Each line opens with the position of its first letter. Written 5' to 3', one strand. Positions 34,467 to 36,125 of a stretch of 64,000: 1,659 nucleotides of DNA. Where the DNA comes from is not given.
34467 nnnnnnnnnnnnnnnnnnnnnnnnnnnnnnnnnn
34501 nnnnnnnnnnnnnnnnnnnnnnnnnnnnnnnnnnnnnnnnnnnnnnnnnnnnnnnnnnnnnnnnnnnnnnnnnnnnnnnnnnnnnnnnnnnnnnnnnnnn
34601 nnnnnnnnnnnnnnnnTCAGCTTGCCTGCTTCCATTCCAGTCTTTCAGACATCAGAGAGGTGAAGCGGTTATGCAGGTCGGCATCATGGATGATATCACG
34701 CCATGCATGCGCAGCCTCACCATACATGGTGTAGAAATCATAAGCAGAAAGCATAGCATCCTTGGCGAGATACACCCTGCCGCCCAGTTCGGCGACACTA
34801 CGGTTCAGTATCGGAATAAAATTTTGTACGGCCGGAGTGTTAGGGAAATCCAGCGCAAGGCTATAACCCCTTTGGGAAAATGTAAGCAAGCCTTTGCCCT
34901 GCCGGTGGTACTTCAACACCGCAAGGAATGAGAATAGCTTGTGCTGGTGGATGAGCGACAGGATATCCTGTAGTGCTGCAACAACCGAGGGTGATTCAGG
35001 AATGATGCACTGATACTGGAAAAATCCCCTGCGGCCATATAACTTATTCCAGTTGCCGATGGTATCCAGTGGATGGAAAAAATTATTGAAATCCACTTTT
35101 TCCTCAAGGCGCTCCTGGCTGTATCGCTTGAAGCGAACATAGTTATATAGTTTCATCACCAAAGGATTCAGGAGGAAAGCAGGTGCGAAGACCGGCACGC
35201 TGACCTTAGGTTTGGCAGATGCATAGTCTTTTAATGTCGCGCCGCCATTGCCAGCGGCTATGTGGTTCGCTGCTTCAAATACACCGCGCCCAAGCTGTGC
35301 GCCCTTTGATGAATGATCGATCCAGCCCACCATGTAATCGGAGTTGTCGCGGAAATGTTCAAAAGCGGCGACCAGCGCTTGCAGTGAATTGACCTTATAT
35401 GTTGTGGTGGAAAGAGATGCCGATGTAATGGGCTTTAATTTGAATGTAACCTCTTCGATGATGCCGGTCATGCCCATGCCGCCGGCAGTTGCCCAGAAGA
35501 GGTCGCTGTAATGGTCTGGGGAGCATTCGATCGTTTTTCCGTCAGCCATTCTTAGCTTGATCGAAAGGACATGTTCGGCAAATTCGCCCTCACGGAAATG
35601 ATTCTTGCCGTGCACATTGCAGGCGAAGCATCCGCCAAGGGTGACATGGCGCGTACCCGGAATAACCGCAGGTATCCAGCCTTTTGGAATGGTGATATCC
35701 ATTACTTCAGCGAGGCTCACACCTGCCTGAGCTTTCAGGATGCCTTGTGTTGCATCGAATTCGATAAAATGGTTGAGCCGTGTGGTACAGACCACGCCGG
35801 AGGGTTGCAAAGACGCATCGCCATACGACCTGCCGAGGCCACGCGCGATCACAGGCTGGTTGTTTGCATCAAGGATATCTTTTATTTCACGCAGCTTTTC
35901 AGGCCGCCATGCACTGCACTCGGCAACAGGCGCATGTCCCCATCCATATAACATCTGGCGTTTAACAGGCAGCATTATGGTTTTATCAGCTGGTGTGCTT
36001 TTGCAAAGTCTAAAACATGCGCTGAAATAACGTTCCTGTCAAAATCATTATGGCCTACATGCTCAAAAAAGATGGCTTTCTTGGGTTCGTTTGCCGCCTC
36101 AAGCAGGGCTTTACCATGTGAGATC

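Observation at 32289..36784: DprE1/DprE2-like epimerase pair with a GT-C glycosyltransferase in an alphaproteobacterial-type genome: a candidate polyprenyl-phospho-D-arabinofuranose pathway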

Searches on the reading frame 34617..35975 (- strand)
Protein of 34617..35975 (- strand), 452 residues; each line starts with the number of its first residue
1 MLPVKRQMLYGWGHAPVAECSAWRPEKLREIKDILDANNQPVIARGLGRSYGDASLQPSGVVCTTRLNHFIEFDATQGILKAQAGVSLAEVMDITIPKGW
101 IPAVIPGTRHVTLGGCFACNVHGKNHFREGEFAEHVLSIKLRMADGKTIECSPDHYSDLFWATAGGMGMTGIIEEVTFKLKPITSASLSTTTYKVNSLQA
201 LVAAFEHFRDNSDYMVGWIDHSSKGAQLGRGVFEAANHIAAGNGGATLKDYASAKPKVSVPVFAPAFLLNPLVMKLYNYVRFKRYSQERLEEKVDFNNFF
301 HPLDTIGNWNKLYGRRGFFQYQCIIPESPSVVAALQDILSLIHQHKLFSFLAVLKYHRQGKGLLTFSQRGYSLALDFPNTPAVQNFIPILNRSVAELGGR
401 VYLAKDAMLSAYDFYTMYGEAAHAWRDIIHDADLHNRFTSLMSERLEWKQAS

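Call 3: search_protein_families(library=pfam, proteins=[window:34617-35975:-], max_evalue=0.01)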
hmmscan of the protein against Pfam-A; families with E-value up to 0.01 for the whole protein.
window:34617-35975:- (452 aa): 1 family
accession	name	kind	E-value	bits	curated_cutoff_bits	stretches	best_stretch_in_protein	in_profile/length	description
PF01565.28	FAD_binding_4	-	4.4e-21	75.5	26.4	1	26-152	11-139/139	FAD binding domain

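Call 4: search_protein_families(library=ncbifam, proteins=[window:34617-35975:-], max_evalue=0.01)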
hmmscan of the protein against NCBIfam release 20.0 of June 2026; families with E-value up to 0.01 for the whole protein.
window:34617-35975:- (452 aa): 11 families
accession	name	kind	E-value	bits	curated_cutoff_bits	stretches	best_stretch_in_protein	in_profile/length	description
NF053785.1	DcplphribOxDprE1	equivalog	3.1e-107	359.6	500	1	6-447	2-448/449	decaprenylphosphoryl-beta-D-ribose oxidase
TIGR01678.1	FAD_lactone_ox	subfamily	2.3e-12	46.6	396.8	1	26-219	25-215/438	sugar 1,4-lactone oxidase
TIGR00387.1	glcD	equivalog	4.8e-11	42.1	567.9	1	28-183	10-173/413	glycolate oxidase subunit GlcD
TIGR01679.1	bact_FAD_ox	subfamily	1.6e-10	40.5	292.25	1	22-212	15-201/419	FAD-linked oxidoreductase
NF041227.1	BagG_FevA2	exception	1.6e-09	37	850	1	41-184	71-211/455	bagremycin/ferroverdin biosynthesis FAD-dependent oxygenase BagG/FevA2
TIGR01677.1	pln_FAD_oxido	subfamily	6.2e-09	34.9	383.1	1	59-213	83-244/560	FAD-dependent oxidoreductase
TIGR01676.1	GLDHase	equivalog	7.3e-09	35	458.25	1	21-193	64-236/541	L-galactonolactone dehydrogenase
NF041226.1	BagK_FevA1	equivalog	7.4e-09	34.5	800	1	16-185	41-208/453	bagremycin/ferroverdin biosynthesis FAD-dependent oxygenase BagK/FevA1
NF008408.0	PRK11230.1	equivalog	5.2e-08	31.8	897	1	26-183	66-230/499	glycolate oxidase subunit GlcD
NF008439.0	PRK11282.1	equivalog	2.1e-07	30.1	284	1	59-200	42-189/358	glycolate oxidase subunit GlcE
NF049975.1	2HglutDHaseYdiJ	equivalog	1.9e-05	22.6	1350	1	44-160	83-201/1018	D-2-hydroxyglutarate dehydrogenase YdiJ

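Call 10: search_solved_structures(query=window:34617-35975:-, show_alignments=1)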
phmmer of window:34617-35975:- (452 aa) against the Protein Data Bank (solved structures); distinct sequences matched with E-value up to 0.001: 48.
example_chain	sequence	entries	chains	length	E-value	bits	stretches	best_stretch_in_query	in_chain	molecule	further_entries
4aut_A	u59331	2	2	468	4.7e-68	233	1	3-447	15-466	DECAPRENYL-PHOSPHORYL-BETA-D-RIBOFURANOSE-2-OXIDOREDUCTASE | DprE1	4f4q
21gq_A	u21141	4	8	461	1.6e-64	221.3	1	9-447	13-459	Decaprenylphosphoryl-beta-D-ribose oxidase | Oxidoreductase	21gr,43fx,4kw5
6hfv_A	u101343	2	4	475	1.8e-64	221.2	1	9-447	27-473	Decaprenylphosphoryl-beta-D-ribose oxidase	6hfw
5oep_A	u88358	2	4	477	1.8e-64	221.2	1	9-447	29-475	Decaprenylphosphoryl-beta-D-ribose oxidase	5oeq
4p8c_A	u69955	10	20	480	1.9e-64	221.1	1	9-447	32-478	Probable decaprenylphosphoryl-beta-D-ribose oxidase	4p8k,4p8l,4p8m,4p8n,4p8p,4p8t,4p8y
4fdn_A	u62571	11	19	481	1.9e-64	221.1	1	9-447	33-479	oxidoreductase DprE1 | Probable decaprenylphosphoryl-beta-D-ribose oxidase | decaprenylphosphoryl-beta-D-ribose oxidase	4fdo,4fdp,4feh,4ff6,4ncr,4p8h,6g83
5oel_A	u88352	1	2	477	8.9e-64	218.9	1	9-447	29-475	Decaprenylphosphoryl-beta-D-ribose oxidase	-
21gt_B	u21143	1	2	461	1.1e-63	218.6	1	9-447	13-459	Decaprenylphosphoryl-beta-D-ribose oxidase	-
4g3t_A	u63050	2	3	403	6.6e-60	206.1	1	50-447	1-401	oxidoreductase DprE1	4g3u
4ml8_A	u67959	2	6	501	4.8e-11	45.1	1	36-184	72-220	Cytokinin oxidase 2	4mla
6yaq_A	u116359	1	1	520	2e-09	39.8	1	40-185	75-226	Cytokinin dehydrogenase 8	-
8cj9_A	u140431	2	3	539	2.1e-09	39.7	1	40-185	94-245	cytokinin dehydrogenase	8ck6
7sml_A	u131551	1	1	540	2.3e-08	36.3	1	23-181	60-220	L-GALACTONO-1,4-LACTONE DEHYDROGENASE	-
6c80_A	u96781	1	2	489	4.6e-08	35.3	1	28-184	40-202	cytokinin oxidase LuCKX1.1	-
6fyd_A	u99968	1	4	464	6.1e-08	34.8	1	41-208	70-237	Putative FAD-dependent oxygenase EncM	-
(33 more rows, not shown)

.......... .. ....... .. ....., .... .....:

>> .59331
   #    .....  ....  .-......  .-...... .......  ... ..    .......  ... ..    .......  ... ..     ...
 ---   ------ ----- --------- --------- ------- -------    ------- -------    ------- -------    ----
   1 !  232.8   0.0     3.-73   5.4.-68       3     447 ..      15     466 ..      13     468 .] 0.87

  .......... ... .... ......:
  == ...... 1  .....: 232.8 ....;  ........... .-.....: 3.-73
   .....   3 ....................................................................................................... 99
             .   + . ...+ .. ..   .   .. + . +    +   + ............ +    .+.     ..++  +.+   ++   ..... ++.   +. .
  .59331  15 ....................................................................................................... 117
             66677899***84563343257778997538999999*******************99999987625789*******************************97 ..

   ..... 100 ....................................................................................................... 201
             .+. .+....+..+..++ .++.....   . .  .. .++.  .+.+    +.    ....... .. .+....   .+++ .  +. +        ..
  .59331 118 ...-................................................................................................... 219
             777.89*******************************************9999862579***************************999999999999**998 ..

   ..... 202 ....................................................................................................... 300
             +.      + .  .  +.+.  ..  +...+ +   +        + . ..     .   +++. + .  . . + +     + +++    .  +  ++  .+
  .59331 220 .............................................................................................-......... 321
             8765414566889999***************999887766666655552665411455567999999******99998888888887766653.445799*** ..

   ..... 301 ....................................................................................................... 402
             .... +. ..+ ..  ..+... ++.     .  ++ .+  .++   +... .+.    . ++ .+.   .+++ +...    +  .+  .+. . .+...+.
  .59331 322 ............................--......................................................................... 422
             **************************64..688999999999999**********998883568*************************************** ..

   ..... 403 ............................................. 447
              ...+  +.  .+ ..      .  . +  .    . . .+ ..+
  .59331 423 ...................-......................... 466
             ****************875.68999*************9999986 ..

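Call 39: find_related_loci(query=A2, collection=metagenome_contigs, flank=10000)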
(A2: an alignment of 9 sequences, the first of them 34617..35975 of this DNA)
Query A2 (452 aa) in metagenome_contigs; peptide patterns used: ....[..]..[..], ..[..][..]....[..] (x = any residue, [..] = any of these).
600 stretches matched a pattern (row limit reached: there are more); 594 encode a relative of the query (tblastn E <= 1e-3); the best 80 are kept; 80 distinct loci.
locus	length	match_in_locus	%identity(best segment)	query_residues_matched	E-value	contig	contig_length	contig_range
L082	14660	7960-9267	43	9-447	2e-112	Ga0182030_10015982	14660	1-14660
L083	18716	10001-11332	42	5-446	3e-109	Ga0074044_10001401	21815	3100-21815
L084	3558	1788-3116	39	1-446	5e-107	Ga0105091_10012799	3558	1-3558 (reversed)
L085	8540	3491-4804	41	9-446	2e-104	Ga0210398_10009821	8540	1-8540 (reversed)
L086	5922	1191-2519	42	2-446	2e-102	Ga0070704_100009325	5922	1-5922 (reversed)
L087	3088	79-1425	41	1-446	4e-105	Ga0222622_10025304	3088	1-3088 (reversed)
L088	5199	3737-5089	38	1-447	3e-101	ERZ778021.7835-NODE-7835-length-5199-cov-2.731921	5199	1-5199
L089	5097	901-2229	40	7-447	4e-100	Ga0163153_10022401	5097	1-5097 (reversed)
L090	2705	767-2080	41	9-446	2e-103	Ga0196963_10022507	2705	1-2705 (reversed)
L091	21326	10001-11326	40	7-446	5e-100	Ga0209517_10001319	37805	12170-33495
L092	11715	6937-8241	41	9-446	2e-99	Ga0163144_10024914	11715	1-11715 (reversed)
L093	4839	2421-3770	40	7-447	6e-100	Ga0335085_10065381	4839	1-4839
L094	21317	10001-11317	40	9-447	3e-99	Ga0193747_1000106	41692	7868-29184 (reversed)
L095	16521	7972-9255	40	9-446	6e-99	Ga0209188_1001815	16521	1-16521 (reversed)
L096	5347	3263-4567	39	7-446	2e-98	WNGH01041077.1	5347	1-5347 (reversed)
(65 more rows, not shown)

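Call 67: search_dna_similar(query=window:34617-35975:-, collection=plasmids, mode=protein, max_rows=25, max_evalue=1e-20)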
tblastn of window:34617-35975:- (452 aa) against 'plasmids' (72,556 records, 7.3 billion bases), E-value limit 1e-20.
Records with a match: 65; places in all: 65; records where one place covers at least 80% of the query: 64.
Best place of each record, by identity: <60% 65.
By first word of the organism name: Rhizobium 34; Sinorhizobium 5; Cereibacter 3; Salipiger 3; Agrobacterium 2; Ruegeria 2; Kovacikia 1; Azospirillum 1; Chondrinema 1; Indioceanicola 1; and 12 more.
By predicted mobility (MOB-suite, as given by PLSDB): non-mobilizable 46; conjugative 14; mobilizable 5.
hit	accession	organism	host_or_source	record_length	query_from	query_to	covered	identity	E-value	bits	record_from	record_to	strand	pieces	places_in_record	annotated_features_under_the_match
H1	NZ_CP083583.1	Kovacikia minuta CCNUW1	cell culture,fresh water lake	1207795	7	447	98%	41.7%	3e-106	353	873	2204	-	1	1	record has no annotation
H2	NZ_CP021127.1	Rhizobium sp. Kim5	Phaseolus vulgaris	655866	7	446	97%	38.5%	4e-82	283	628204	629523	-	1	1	FAD-binding oxidoreductase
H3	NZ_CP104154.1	Rhizobium sophoriradicis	Phaseolus vulgaris,cell culture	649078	7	446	97%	38.3%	3e-81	280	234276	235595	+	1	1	FAD-binding oxidoreductase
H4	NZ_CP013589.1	Rhizobium phaseoli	Phaseolus vulgaris,Whole ...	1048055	7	446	97%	38.2%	1e-81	281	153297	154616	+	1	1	record has no annotation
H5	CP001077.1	Rhizobium etli CIAT 652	-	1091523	7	446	97%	38.1%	4e-82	283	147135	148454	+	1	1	putative oxidoreductase protein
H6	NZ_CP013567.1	Rhizobium phaseoli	Phaseolus vulgaris,Whole ...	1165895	7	446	97%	38.1%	8e-82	282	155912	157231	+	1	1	record has no annotation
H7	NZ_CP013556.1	Rhizobium phaseoli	Phaseolus vulgaris,Whole ...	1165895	7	446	97%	38.1%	8e-82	282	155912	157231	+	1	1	record has no annotation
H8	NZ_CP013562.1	Rhizobium phaseoli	Phaseolus vulgaris,Whole ...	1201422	7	446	97%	38.1%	8e-82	282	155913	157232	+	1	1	record has no annotation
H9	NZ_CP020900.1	Rhizobium phaseoli Brasil 5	Phaseolus vulgaris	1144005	7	446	97%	38.1%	2e-81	281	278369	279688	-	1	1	record has no annotation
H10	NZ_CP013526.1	Rhizobium phaseoli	Phaseolus vulgaris,Whole ...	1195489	7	446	97%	38.1%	2e-81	281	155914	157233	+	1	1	record has no annotation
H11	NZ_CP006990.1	Rhizobium etli bv. mimosae str. IE4771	Phaseolus vulgaris,whole organism,nodule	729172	7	446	97%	38.1%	6e-81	280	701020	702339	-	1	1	FAD-binding oxidoreductase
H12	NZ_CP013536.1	Rhizobium phaseoli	Phaseolus vulgaris,Whole ...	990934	7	446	97%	38.1%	6e-81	280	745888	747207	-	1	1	FAD-binding oxidoreductase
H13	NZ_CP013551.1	Rhizobium phaseoli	Phaseolus vulgaris,Whole ...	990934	7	446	97%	38.1%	6e-81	280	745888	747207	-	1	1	FAD-binding oxidoreductase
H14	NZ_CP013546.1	Rhizobium phaseoli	Phaseolus vulgaris,Whole ...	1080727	7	446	97%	38.1%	6e-81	280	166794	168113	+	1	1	record has no annotation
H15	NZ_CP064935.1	Rhizobium phaseoli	Phaseolus vulgaris,single cell,soil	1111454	7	446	97%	38.1%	7e-81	280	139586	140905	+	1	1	record has no annotation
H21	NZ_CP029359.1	Azospirillum thermophilum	cell culture,hot spring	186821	8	446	97%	37.7%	3e-86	295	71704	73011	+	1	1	FAD-binding oxidoreductase | GtrA family protein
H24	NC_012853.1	Rhizobium leguminosarum bv. trifolii WSM1325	-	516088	9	446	97%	37.6%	4e-82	283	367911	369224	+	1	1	FAD-binding oxidoreductase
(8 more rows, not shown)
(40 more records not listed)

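Call 69: get_annotated_region(hit=H24, flank=9000)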
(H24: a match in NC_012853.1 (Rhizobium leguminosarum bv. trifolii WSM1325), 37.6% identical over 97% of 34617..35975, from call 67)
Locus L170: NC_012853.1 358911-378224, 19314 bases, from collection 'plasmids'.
description: Rhizobium leguminosarum bv. trifolii WSM1325 plasmid pR132503, complete sequence
organism: Rhizobium leguminosarum bv. trifolii WSM1325 (NCBI taxid 395491)
taxonomy: Bacteria; Pseudomonadota; Alphaproteobacteria; Hyphomicrobiales; Rhizobiaceae; Rhizobium; Rhizobium leguminosarum; Rhizobium leguminosarum bv. trifolii WSM1325
host: -; source: -; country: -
typing (MOB-suite, as given by PLSDB): conjugative; replicon rep_cluster_32; relaxase MOBQ; mating-pair formation MPF_T
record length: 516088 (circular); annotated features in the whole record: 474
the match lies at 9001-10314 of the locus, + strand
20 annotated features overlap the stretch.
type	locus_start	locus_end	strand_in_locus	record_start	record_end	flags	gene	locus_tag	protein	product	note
CDS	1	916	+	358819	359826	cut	-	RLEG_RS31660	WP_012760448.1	SDR family oxidoreductase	-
CDS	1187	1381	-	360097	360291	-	-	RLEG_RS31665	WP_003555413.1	hypothetical protein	-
CDS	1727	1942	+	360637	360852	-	-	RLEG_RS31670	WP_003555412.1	hypothetical protein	-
CDS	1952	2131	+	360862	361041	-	-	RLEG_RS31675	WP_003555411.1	hypothetical protein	-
CDS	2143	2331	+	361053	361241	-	-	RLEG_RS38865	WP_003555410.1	hypothetical protein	-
CDS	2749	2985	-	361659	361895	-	-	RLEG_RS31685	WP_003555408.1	hypothetical protein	-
CDS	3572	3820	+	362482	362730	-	-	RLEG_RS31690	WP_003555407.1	hypothetical protein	-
CDS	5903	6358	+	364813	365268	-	-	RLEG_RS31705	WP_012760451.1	hypothetical protein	-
CDS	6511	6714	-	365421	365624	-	-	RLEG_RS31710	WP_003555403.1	hypothetical protein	-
CDS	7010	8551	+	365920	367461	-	-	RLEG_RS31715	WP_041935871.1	UbiA family prenyltransferase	-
CDS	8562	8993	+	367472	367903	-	-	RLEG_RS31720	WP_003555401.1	GtrA family protein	-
CDS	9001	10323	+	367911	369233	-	-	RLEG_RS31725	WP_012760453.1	FAD-binding oxidoreductase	-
CDS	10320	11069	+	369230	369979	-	-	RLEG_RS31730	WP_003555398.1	SDR family oxidoreductase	-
CDS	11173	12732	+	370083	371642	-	-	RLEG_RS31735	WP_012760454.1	hypothetical protein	-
CDS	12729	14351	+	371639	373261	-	-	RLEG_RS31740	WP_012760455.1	hypothetical protein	-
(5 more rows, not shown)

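Call 70: get_annotated_region(hit=H21, flank=9000)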
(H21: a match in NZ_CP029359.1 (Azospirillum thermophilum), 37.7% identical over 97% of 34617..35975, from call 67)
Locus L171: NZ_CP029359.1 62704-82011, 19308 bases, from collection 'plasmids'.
description: Azospirillum thermophilum strain CFH 70021 plasmid unnamed4
organism: Azospirillum thermophilum (NCBI taxid 2202148)
taxonomy: Bacteria; Pseudomonadota; Alphaproteobacteria; Rhodospirillales; Azospirillaceae; Azospirillum; Azospirillum thermophilum
host: -; source: cell culture,hot spring; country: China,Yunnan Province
typing (MOB-suite, as given by PLSDB): non-mobilizable
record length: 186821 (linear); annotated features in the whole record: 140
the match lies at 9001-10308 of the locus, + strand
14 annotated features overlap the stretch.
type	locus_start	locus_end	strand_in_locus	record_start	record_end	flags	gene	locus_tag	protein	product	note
CDS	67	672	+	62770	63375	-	-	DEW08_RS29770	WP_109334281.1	methyltransferase domain-containing protein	-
CDS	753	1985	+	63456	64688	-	-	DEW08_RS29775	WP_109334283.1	glycosyltransferase family 4 protein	-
CDS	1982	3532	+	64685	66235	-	-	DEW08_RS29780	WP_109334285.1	class I SAM-dependent methyltransferase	-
CDS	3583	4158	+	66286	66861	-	gmhA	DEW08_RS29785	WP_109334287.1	D-sedoheptulose 7-phosphate isomerase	GO:0009244 - lipopolysaccharide core region biosynthetic process [Evidence IEA]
CDS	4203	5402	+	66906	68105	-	-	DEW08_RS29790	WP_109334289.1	HAD-IIIA family hydrolase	-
CDS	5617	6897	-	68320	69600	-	-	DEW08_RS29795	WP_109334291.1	hypothetical protein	-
CDS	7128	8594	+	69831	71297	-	-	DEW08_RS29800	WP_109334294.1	UbiA family prenyltransferase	-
CDS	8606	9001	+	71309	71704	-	-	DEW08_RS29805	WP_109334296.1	GtrA family protein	-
CDS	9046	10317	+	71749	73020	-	-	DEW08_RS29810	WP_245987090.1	FAD-binding oxidoreductase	-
CDS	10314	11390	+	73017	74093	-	-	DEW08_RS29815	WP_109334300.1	acyltransferase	-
CDS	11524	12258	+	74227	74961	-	-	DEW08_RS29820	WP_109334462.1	SDR family oxidoreductase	-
CDS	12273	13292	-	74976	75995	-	-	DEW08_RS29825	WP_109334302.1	kinase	-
CDS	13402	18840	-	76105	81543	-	-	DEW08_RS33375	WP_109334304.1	Calx-beta domain-containing protein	GO:0007154 - cell communication [Evidence IEA]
CDS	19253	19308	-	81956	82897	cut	-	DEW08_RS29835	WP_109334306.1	NAD(P)-dependent oxidoreductase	-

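Call 74: search_protein_families(library=pfam, proteins=[L170:11173-12732:+, L170:7010-8551:+], max_evalue=0.001)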
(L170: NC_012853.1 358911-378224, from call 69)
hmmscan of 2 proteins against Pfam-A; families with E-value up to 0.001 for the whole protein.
L170:11173-12732:+ (519 aa): 0 families

L170:7010-8551:+ (513 aa): 2 families
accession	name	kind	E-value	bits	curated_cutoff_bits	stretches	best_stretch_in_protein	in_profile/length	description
PF01040.23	UbiA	-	1.5e-20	74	34.2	1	257-447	17-200/250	UbiA prenyltransferase family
PF12710.13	HAD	-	2.4e-08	35.1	27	1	49-189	2-187/189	haloacid dehalogenase-like hydrolase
